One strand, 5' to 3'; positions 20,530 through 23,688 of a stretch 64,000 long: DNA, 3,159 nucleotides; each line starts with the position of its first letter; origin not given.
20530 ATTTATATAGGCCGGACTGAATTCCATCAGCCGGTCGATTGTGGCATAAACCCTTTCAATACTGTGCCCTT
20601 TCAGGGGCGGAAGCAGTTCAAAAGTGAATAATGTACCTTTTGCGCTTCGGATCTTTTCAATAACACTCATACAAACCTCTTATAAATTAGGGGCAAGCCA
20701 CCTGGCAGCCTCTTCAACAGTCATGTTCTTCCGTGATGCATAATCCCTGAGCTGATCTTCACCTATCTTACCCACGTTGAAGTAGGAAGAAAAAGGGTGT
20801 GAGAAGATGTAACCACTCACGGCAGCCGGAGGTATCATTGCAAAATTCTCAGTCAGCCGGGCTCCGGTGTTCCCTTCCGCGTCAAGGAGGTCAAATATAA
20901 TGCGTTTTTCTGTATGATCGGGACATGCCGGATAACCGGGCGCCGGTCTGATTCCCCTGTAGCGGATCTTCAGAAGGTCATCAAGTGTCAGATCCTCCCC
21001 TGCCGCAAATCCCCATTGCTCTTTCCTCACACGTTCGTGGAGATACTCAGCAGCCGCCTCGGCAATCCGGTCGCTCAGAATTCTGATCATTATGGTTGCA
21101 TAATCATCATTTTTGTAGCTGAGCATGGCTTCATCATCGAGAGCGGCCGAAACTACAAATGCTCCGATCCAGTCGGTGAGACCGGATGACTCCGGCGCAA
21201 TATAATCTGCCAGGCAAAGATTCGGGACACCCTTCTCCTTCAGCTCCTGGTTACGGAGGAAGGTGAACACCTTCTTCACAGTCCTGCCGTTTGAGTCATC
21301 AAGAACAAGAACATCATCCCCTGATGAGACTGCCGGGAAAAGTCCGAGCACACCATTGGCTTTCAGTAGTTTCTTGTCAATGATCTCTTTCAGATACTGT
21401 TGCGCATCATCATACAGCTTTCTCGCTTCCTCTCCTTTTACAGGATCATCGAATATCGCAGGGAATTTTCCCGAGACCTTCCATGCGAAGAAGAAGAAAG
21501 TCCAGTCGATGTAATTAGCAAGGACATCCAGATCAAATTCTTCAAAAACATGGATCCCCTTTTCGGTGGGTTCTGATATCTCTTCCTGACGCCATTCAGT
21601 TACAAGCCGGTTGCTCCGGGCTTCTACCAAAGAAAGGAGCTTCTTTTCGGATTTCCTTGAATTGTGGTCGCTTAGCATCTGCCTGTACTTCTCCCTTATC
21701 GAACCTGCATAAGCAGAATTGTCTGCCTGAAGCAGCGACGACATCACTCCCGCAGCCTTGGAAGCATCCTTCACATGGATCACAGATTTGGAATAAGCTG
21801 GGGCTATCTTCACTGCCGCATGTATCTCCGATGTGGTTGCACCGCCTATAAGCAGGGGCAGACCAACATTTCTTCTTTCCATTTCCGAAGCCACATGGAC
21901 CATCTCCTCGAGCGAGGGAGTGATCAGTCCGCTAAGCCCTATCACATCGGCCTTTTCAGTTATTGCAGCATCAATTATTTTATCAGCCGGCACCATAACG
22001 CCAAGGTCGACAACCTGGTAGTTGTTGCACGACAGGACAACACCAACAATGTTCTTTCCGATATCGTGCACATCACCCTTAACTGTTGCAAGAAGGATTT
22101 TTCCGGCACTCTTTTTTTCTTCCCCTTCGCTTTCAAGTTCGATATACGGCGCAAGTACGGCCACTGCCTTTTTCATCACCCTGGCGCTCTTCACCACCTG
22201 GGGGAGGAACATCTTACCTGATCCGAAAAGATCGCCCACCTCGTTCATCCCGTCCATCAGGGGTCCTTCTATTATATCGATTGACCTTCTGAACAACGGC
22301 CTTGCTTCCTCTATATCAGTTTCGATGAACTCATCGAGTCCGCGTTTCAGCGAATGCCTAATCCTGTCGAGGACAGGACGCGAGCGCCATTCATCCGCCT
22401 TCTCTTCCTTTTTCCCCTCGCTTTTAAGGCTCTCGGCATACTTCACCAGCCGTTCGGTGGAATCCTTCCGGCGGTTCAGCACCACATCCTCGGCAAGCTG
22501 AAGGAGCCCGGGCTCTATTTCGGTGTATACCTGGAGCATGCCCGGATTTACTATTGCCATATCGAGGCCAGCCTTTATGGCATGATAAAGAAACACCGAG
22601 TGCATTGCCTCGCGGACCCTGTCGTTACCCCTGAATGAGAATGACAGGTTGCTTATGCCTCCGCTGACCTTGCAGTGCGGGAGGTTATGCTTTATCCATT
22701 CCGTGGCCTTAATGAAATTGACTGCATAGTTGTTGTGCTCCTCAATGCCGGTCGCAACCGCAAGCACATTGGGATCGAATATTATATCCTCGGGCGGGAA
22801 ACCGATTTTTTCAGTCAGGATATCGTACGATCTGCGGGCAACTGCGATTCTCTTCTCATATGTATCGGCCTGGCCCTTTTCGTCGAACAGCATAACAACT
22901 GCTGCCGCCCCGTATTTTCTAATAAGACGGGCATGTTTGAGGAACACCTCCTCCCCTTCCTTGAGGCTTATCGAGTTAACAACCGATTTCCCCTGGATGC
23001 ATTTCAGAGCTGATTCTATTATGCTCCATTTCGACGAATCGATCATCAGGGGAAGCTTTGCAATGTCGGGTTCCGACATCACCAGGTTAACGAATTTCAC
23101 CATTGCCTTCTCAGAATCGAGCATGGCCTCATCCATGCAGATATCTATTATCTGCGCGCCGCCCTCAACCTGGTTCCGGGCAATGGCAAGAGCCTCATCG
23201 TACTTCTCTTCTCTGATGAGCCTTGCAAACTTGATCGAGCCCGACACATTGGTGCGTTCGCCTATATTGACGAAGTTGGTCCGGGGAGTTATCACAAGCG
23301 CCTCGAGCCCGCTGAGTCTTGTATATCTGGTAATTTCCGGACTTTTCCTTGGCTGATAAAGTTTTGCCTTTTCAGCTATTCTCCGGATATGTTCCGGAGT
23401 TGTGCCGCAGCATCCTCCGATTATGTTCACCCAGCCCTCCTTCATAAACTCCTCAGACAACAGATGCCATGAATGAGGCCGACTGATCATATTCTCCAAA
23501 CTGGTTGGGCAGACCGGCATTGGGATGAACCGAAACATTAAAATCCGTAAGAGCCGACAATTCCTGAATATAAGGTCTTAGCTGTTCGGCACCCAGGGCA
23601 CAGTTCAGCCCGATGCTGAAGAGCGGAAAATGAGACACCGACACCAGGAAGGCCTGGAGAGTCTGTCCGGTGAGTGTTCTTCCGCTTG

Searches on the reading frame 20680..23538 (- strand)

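Call 29: search_protein_families(library=pfam, proteins=[window:20680-23538:-], max_evalue=0.00001)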
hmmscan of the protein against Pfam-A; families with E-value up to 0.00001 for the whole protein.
window:20680-23538:- (952 aa): 5 families
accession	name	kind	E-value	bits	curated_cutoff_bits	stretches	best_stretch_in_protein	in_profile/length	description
PF02965.22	Met_synt_B12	-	4.8e-111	371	25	1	670-938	2-273/273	Vitamin B12 dependent methionine synthase, activation domain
PF00809.28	Pterin_bind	-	1.6e-59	201.9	25.5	1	93-331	1-244/244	Pterin binding enzyme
PF02607.22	B12-binding_2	-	1.6e-21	76.7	23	1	389-462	1-73/74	B12 binding domain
PF02310.24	B12-binding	-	5.8e-20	71.8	32.1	1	479-570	1-92/121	B12 binding domain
PF02574.22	S-methyl_trans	-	1.6e-10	41.8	22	1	17-57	243-282/283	Homocysteine S-methyltransferase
